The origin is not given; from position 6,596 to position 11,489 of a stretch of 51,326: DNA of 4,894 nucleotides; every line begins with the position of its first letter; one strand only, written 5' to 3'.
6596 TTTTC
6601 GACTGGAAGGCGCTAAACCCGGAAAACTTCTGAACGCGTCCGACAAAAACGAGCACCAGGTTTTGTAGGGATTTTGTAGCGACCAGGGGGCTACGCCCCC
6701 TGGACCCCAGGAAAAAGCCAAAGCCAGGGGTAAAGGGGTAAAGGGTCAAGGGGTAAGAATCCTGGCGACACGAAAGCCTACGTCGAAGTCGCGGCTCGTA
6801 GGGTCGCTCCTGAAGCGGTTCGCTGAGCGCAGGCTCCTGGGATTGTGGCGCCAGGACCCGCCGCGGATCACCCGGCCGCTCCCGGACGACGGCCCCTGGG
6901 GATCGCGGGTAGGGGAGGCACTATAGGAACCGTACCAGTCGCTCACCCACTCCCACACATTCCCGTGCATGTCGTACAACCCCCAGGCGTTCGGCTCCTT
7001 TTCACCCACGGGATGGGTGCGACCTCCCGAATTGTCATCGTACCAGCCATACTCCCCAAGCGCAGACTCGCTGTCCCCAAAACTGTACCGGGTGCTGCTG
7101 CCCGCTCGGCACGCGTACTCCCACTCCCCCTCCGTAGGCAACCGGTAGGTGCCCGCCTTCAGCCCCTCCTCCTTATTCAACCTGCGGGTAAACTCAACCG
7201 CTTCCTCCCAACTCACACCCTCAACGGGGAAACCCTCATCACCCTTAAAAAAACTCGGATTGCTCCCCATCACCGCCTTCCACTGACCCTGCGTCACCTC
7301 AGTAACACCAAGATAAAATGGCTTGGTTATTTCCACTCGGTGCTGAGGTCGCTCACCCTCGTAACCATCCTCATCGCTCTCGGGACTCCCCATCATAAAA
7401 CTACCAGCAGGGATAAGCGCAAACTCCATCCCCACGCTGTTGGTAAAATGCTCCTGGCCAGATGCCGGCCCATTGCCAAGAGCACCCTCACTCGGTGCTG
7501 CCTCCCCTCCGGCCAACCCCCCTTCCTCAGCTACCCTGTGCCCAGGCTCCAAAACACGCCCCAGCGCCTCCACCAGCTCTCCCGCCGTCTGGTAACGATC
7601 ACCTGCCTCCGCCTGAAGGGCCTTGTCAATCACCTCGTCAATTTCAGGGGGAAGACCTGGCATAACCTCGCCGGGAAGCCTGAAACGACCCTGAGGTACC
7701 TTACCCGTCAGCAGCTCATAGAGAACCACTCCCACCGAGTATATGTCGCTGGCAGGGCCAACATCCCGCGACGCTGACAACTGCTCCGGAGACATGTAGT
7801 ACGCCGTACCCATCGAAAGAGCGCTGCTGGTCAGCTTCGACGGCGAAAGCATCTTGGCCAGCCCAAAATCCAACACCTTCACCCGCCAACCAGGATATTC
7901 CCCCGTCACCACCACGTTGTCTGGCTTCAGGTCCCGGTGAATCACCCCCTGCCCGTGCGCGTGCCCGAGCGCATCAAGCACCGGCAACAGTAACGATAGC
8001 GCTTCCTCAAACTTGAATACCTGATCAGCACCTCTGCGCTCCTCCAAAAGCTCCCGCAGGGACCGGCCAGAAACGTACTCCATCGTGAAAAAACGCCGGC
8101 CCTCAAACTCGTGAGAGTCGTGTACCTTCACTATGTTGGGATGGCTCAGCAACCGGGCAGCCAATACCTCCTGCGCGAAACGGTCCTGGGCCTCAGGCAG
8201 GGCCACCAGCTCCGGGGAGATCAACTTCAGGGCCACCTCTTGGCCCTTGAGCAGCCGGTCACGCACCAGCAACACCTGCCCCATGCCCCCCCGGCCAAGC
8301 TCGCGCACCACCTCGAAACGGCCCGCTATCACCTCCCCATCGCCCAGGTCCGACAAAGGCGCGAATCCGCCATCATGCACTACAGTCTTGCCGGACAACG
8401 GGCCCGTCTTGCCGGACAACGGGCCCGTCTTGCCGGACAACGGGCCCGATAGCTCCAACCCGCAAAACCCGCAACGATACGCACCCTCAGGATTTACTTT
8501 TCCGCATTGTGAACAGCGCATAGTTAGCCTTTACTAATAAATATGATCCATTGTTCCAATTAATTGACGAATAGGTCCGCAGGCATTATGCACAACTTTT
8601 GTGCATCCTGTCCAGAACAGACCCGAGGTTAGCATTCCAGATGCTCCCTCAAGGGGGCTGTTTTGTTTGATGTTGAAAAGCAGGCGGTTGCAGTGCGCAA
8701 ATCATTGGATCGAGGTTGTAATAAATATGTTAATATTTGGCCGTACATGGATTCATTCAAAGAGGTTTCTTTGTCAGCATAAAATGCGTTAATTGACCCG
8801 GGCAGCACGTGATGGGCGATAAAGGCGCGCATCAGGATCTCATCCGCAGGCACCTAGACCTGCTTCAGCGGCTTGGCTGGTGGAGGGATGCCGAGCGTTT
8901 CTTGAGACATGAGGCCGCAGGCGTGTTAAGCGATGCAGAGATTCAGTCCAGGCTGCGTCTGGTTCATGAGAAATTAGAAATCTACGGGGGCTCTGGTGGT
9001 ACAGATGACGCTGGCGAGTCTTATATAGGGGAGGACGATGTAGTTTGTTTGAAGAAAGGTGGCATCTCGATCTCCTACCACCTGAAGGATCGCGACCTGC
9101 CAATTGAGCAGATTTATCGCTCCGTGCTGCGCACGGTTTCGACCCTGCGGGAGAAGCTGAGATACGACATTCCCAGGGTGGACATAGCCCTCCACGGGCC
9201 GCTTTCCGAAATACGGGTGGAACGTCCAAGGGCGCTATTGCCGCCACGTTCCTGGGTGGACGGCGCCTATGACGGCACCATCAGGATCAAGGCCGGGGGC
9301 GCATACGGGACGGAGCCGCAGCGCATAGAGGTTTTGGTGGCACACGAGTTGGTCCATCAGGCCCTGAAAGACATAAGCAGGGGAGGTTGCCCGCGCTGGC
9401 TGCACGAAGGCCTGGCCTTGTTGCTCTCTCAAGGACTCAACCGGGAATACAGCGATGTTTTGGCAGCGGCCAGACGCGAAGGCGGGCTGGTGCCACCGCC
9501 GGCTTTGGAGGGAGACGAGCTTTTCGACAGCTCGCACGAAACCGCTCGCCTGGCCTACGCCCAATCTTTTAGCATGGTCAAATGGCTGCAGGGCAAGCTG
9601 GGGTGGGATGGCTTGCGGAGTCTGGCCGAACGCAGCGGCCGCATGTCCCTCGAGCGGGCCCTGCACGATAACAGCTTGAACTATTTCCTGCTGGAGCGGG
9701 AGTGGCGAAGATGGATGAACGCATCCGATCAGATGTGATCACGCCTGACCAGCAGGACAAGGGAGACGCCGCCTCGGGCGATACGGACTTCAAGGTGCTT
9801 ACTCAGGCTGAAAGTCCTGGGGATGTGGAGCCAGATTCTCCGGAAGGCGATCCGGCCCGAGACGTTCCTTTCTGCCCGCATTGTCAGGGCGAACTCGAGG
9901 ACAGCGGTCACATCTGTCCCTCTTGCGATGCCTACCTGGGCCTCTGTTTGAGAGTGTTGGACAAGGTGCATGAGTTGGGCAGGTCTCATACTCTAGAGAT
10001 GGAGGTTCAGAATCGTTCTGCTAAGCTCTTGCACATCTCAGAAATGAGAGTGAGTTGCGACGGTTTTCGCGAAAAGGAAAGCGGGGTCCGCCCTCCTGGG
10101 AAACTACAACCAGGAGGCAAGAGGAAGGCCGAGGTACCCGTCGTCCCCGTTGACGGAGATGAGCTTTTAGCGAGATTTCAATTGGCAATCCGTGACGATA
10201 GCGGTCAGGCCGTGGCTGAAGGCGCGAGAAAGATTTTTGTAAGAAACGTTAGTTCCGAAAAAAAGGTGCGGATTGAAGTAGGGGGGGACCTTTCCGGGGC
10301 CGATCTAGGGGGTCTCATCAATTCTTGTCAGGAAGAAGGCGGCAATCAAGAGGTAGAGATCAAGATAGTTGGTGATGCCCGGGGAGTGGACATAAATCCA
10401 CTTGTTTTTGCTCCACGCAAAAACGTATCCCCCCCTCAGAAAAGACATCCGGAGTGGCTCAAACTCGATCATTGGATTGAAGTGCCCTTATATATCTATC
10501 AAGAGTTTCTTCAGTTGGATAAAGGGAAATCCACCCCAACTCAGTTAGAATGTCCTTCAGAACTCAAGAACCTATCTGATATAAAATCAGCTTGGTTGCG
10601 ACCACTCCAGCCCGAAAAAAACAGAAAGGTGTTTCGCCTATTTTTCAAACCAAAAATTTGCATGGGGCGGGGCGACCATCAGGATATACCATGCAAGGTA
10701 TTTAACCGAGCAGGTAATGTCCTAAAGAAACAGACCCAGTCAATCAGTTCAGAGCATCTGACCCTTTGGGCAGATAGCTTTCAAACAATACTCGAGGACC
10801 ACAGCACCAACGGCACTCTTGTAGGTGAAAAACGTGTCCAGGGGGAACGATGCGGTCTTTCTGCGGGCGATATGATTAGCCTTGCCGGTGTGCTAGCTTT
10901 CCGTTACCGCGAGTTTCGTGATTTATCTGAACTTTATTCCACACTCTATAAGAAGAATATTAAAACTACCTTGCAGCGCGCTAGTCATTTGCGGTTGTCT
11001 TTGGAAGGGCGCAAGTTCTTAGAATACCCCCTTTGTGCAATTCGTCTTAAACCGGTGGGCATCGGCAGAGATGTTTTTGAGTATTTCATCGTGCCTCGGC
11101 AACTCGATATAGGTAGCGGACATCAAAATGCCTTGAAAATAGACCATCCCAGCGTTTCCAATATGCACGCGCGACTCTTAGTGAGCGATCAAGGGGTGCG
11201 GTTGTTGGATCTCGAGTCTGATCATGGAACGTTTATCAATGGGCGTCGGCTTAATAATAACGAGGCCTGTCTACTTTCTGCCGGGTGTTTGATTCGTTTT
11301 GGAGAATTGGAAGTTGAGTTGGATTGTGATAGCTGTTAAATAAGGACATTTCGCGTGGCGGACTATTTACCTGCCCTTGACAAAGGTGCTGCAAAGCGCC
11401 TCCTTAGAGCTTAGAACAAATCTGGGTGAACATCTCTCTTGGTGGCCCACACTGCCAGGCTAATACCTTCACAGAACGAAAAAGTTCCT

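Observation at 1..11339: Island of Ser/Thr kinases, a double-FHA protein and two metallopeptidases unified by fused zinc-ribbon modules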

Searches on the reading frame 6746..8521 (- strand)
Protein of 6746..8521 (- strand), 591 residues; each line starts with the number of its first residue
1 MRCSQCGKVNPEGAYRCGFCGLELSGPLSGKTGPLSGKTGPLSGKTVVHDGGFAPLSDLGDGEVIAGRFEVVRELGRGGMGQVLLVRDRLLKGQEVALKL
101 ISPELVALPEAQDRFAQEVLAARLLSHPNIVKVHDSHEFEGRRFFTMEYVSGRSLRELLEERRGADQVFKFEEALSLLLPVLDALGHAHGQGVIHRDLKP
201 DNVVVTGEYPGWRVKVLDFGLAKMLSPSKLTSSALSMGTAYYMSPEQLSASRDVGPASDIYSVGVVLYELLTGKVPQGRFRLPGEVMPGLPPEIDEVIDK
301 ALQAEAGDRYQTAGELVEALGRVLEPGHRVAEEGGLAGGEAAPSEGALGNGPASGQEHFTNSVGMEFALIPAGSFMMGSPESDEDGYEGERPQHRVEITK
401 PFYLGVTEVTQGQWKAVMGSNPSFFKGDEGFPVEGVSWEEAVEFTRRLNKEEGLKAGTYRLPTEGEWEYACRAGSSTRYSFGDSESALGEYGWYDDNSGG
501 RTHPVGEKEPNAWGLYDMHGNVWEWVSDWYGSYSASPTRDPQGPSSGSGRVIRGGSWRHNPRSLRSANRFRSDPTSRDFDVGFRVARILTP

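Call 6: search_protein_families(library=pfam, proteins=[window:6746-8521:-], max_evalue=0.01)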
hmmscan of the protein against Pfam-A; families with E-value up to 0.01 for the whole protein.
window:6746-8521:- (591 aa): 7 families
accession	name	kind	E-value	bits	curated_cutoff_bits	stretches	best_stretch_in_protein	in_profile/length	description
PF03781.23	FGE-sulfatase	-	9.1e-53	180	23.3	1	367-587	5-255/255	Sulfatase-modifying factor enzyme 1-like domain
PF00069.31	Pkinase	-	2.4e-43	148.8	31.7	1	69-276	1-196/263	Protein kinase domain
PF07714.23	PK_Tyr_Ser-Thr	-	8.3e-26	91.3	23.1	1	70-278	2-206/258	Protein tyrosine and serine/threonine kinase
PF01636.29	APH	-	3.7e-09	37.2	23.2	1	167-224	146-199/239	Phosphotransferase enzyme family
PF03109.22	ABC1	-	0.00042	20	22.9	1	138-228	138-220/244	ABC1 atypical kinase-like domain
PF13240.11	Zn_Ribbon_1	-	0.00091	19.4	25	1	3-21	2-20/23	zinc-ribbon domain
PF17667.7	Pkinase_fungal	-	0.0023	17.2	24.1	1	174-250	288-367/387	Fungal protein kinase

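Call 7: search_protein_families(library=padloc, proteins=[window:6746-8521:-], max_evalue=0.01)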
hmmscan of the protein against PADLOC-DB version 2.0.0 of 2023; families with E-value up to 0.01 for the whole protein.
window:6746-8521:- (591 aa): 35 families (the best 25 are shown)
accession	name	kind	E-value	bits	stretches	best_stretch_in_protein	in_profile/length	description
PDLC04042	PD-T4-6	-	4.4e-71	237.9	1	62-326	4-275/292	-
PDLC04053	PD-T4-6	-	2.6e-69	232.1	1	65-329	7-277/311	-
PDLC04060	PD-T4-6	-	3.9e-68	228.5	1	62-325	3-271/486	-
PDLC04061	PD-T4-6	-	4.2e-64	215.9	1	63-362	12-321/510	-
PDLC04054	PD-T4-6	-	1.6e-63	213.2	1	61-355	5-303/347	-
PDLC04138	mad6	-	6.9e-62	208.3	1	63-333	47-323/659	mads_6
PDLC04043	PD-T4-6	-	3.3e-61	205.7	1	63-332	11-285/452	-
PDLC04041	PD-T4-6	-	7.4e-61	204.7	1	46-337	7-307/443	-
PDLC04047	PD-T4-6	-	7.1e-60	200.8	1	63-328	6-277/327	-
PDLC04057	PD-T4-6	-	2.6e-58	196.1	1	62-326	3-273/443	-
PDLC04048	PD-T4-6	-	1.4e-54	183.8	1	62-276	5-211/354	-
PDLC04052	PD-T4-6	-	4.8e-54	182.4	1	63-330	5-283/496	-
PDLC04039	PD-T4-6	-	2e-53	180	1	58-327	6-279/458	-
PDLC04040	PD-T4-6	-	8.8e-50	168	1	75-325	2-267/547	-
PDLC01088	C3a189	-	3.9e-42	142.8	1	73-276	3-207/840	kinase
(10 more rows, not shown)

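Call 77: search_protein_families(library=ncbifam, proteins=[window:6746-8521:-], max_evalue=0.01)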
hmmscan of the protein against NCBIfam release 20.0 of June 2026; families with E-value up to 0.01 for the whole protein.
window:6746-8521:- (591 aa): 26 families (the best 25 are shown)
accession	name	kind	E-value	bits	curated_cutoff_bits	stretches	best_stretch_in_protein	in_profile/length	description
NF033483.0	PknB_PASTA_kin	equivalog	1.5e-72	245.4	450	1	62-330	2-275/563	Stk1 family PASTA domain-containing Ser/Thr kinase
NF047741.1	antiphage_MADS6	equivalog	4.8e-50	170.7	460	2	163-334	290-471/612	methylation-associated defense system protein kinase MAD6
NF052427.1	StpK7MSMEG_1200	equivalog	8.1e-41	140.2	900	1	67-335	7-280/601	serine/threonine protein kinase StpK7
TIGR03903.1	TOMM_kin_cyc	equivalog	7.7e-39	133.3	705.75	1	93-278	3-191/1267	TOMM system kinase/cyclase fusion protein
NF009651.0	PRK13184.1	equivalog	5.5e-33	114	839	1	67-325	2-292/932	serine/threonine-protein kinase PknD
NF033442.0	BREX_PglW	equivalog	2.5e-31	108.3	990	2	60-277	505-710/1391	BREX system serine/threonine kinase PglW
NF051459.1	pyoverdine_PvdO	equivalog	5.3e-31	107.7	500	1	366-588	35-279/280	dihydropyoverdine dehydrogenase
NF053615.1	SerThrKinAfsKStmc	equivalog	9.2e-31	107.3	1300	1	67-309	13-254/809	protein serine/threonine kinase AfsK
TIGR03525.2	GldK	equivalog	1.7e-27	96.8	350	2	430-587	219-405/408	T9SS ring complex lipoprotein PorK/GldK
NF038150.1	lanthi_synth_IV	equivalog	3.7e-25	88.4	650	1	63-277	185-396/851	class IV lanthionine synthetase LanL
TIGR02171.1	Fb_sc_TIGR02171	subfamily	1.2e-18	66.6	544.35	2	458-571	158-262/912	TIGR02171 family lipoprotein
TIGR03440.2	egtB_TIGR03440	equivalog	2.6e-16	59.7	360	2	432-586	275-413/413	ergothioneine biosynthesis protein EgtB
NF043056.1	T4SS_LegK1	equivalog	5.1e-15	55.1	550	1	142-270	153-283/516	Dot/Icm T4SS effector kinase LegK1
NF041186.1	SenA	equivalog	2e-14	53.8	420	1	432-586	272-381/382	selenoneine synthase SenA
NF058632.1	SerThrKinPrkT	equivalog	5.6e-14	51.9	280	1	68-222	22-165/322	serine/threonine protein kinase PrkT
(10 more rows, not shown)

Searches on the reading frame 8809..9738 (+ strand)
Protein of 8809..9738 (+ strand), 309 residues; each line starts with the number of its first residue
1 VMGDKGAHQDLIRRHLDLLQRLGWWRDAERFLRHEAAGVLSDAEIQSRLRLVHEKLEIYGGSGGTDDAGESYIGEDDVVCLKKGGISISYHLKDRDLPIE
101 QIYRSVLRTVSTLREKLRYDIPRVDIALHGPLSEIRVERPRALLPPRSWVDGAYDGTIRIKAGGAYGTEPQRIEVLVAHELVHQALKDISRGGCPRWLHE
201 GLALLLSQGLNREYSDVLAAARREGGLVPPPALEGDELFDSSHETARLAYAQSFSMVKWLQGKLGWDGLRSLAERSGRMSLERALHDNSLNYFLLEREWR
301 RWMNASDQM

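Call 6: search_protein_families(library=pfam, proteins=[window:8809-9738:+], max_evalue=0.01)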
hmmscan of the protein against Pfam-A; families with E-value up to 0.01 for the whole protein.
window:8809-9738:+ (309 aa): 2 families
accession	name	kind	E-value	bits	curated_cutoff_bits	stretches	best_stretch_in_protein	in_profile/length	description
PF13485.12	Peptidase_MA_2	-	2.6e-10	40.9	32.4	1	176-303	69-199/201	Peptidase MA superfamily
PF07607.17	DUF1570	-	0.0026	18.5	22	0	177-205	5-37/129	Protein of unknown function (DUF1570)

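Call 7: search_protein_families(library=padloc, proteins=[window:8809-9738:+], max_evalue=0.01)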
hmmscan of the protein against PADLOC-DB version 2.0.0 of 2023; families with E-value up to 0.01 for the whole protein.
window:8809-9738:+ (309 aa): 0 families

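Call 19: search_protein_families(library=phrogs, proteins=[window:8809-9738:+], max_evalue=0.001)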
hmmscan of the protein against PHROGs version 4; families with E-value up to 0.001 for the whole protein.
window:8809-9738:+ (309 aa): 0 families

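Call 77: search_protein_families(library=ncbifam, proteins=[window:8809-9738:+], max_evalue=0.01)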
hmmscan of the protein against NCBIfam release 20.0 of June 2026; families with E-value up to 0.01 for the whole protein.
window:8809-9738:+ (309 aa): 1 family
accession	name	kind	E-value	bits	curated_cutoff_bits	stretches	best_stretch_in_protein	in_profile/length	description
NF033876.2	flagella_HExxH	equivalog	0.00044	19.8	205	1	167-273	123-226/384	flagellinolysin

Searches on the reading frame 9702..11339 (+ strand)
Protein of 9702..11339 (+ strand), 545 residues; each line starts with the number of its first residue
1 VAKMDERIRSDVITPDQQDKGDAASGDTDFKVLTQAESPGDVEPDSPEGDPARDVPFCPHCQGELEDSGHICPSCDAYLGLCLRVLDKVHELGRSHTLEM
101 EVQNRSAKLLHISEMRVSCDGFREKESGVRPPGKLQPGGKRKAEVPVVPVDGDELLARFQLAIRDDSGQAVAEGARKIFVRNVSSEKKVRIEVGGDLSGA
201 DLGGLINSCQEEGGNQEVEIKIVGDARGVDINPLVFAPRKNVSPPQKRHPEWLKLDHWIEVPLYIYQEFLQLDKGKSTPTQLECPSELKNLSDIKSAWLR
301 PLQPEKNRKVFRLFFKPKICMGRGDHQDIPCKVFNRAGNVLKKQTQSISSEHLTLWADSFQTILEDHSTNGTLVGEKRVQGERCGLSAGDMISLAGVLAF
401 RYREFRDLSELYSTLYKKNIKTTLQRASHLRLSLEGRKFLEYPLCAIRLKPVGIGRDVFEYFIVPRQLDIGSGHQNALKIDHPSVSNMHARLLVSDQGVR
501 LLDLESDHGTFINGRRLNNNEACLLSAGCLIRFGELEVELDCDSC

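Call 6: search_protein_families(library=pfam, proteins=[window:9702-11339:+], max_evalue=0.01)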
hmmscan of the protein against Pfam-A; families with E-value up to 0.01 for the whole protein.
window:9702-11339:+ (545 aa): 2 families
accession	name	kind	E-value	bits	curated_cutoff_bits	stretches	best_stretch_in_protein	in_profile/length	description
PF00498.31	FHA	-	4.1e-25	88.4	20.7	2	470-534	3-67/67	FHA domain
PF16697.10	Yop-YscD_cpl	-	8.4e-12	45.6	33.2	1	466-540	17-90/94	Inner membrane component of T3SS, cytoplasmic domain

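Call 7: search_protein_families(library=padloc, proteins=[window:9702-11339:+], max_evalue=0.01)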
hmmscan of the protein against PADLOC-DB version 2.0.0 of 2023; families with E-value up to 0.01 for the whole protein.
window:9702-11339:+ (545 aa): 0 families

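Call 19: search_protein_families(library=phrogs, proteins=[window:9702-11339:+], max_evalue=0.001)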
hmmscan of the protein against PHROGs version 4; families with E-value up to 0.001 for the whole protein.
window:9702-11339:+ (545 aa): 0 families

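Call 35: find_homologous_proteins(query=window:9702-11339:+)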
Query window:9702-11339:+ (545 aa): 2 proteins with E <= 0.001 among 8000 candidates.
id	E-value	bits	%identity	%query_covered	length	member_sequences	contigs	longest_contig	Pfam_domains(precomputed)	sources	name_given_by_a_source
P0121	0.0e+0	1250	100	99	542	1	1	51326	PF00498.32,PF16697.11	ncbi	ncbi:MAG: FHA domain-containing protein [Thermodesulfobacteriota bacterium]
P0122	5.1e-9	53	30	32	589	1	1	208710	PF00498.32,PF08308.18,PF16697.11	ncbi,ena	-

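Call 50: search_protein_representatives(protein=window:9702-11339:+)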
Query: 545 residues. Proteins with E-value up to 0.001 (for the whole library): 3873; up to 1e-10: 206; up to 1e-30: 6. The best 150 are listed.
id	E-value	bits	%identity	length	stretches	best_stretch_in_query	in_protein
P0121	0.0e+00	1250.1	100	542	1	4-545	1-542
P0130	6.3e-47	176.7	31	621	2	272-539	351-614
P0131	2.1e-40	155.2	33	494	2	293-544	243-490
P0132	1.8e-37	145.5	29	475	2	292-544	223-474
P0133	4.6e-37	144.1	32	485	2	284-541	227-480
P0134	1.9e-32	128.9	28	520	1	47-523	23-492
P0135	1.1e-28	116.5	28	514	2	226-535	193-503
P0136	1.5e-28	116.0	33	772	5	462-538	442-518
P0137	8.6e-25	103.6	31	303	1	281-536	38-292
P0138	1.2e-23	99.9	29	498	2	285-541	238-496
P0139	1.5e-22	96.2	30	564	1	217-526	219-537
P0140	5.5e-21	91.1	30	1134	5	455-538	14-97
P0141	7.2e-20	87.4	33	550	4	462-541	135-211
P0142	1.1e-19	86.8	37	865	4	427-539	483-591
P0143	2.9e-19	85.4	33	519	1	307-539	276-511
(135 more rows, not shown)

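Call 77: search_protein_families(library=ncbifam, proteins=[window:9702-11339:+], max_evalue=0.01)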
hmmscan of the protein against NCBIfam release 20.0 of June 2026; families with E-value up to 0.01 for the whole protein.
window:9702-11339:+ (545 aa): 6 families
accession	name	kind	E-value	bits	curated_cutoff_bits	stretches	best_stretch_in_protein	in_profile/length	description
NF049868.1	FhaB_Rv0019c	equivalog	7.3e-12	45.6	125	1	466-540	86-158/158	FHA domain-containing protein FhaB/FipA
TIGR03354.1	VI_FHA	hypoth_equivalog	1.9e-08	34.5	120.25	1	463-540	21-101/420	type VI secretion system-associated FHA domain protein TagH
NF033760.1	gliding_GltG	equivalog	1.2e-06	27.4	650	1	477-541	35-97/650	adventurous gliding motility protein GltG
NF052573.1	HisKinEspAMyxo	equivalog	0.00013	20.1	1400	1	463-521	43-102/755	serine histidine kinase EspA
NF052403.1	ESX1TransRegEspM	equivalog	0.00049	19.1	550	1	468-535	31-94/367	ESX-1 type VII secretion system transcriptional regulator EspM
NF058604.1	RtpA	equivalog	0.0055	16.8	65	0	58-76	12-30/50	anti-TRAP protein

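Call 87: predict_structure(alignment_id=A3)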
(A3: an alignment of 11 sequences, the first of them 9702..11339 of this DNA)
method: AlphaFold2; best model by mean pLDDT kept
length: 545 residues; sequences in the alignment: 11
mean_pLDDT: 72.6   pTM: 0.56
mean pLDDT of the five models: 72.6, 71.8, 70.5, 70.3, 67.3
residues with pLDDT >= 90: 132; 70-90: 200; 50-70: 113; < 50: 100
segments of 3 or more residues with pLDDT < 50: 1-14, 16-55, 185-189, 227-246, 275-290
pLDDT, mean of each block of 10 residues (from residue 1): 37 39 35 35 37 56 63 67 91 90 87 87 72 83 89 89 76 89 57 53 56 52 50 40 50 89 72 47 41 77 68 91 92 86 93 92 94 90 87 93 82 63 73 68 88 73 92 81 83 85 87 87 83 89 64
secondary structure, 60 per line:
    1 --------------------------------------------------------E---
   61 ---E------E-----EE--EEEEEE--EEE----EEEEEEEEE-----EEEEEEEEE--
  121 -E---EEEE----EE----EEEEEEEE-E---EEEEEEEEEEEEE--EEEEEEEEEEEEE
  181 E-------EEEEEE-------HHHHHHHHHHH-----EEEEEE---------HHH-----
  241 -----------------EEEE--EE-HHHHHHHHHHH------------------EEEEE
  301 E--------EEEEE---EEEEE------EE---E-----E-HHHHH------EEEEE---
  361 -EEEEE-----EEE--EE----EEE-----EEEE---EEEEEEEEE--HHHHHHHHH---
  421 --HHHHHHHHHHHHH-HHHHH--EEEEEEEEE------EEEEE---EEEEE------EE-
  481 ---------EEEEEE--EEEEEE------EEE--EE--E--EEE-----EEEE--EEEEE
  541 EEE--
elements in order: E81-86 E89-91 E96-104 E110-118 E126-129 E140-147 E153-165 E168-181 E189-194 H202-212 E218-223 E258-261 H267-277 E296-301 E310-314 E318-322 H342-346 E353-357 E362-366 E372-374 E383-385 E391-394 E398-406 H409-417 H423-435 H437-441 E444-452 E459-463 E467-471 E490-495 E498-503 E510-512 E522-524 E530-533 E536-543

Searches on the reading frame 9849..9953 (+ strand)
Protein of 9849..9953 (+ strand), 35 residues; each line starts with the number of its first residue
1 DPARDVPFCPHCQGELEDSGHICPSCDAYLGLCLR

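Call 73: search_protein_families(library=pfam, proteins=[window:9849-9953:+], max_evalue=1)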
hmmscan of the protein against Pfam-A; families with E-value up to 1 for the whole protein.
seq(35 aa): 30 families (the best 25 are shown)
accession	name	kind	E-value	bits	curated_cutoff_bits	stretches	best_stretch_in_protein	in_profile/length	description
PF13248.11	Zn_ribbon_3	-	6.2e-05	22.8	27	1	3-15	13-25/26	zinc-ribbon domain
PF12773.13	DZR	-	0.00088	19.8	27.3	1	9-30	1-22/45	Double zinc ribbon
PF10601.15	zf-LITAF-like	-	0.00091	19.8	23.8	1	8-31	44-67/70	LITAF-like zinc ribbon domain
PF02591.20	Zn_ribbon_9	-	0.0015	19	29.1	1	4-13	21-30/33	C4-type zinc ribbon domain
PF18912.6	DZR_2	-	0.0046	17.2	27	1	7-30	8-31/56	Double zinc ribbon domain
PF10571.15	UPF0547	-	0.01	16.4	29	0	6-13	14-21/26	Uncharacterised protein family UPF0547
PF22795.1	DUF4796_N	-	0.013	15.8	27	1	8-16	21-29/29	DUF4796 N-terminal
PF17283.8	Zn_ribbon_SprT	-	0.014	15.9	28.1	0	5-17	21-35/38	SprT-like zinc ribbon domain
PF23146.2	Zf_IFT144_1st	-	0.018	15.3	27.5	1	8-26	6-24/25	IFT144, first zinc finger domain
PF23548.1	Zn_ribbon_FGT1_2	-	0.022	14.8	27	0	9-18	23-32/35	FORGETTER1 second zinc ribbon domain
PF17848.7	Zn_ribbon_ACC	-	0.025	15.2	24.5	1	15-26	15-26/26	Acetyl-CoA carboxylase zinc finger domain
PF24460.1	DUF7575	-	0.026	14.3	28.5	1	5-18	2-15/28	Domain of unknown function (DUF7575)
PF24463.1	DUF7577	-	0.029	14.4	28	1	8-17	18-27/27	Domain of unknown function (DUF7577)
PF18551.6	TackOD1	-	0.03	14.3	32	1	6-27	74-95/188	Thaumarchaeal output domain 1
PF23475.1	zf-Tbcl_FmdE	-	0.031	14.2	23.2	1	2-15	18-31/35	FmdE treble clef zinc finger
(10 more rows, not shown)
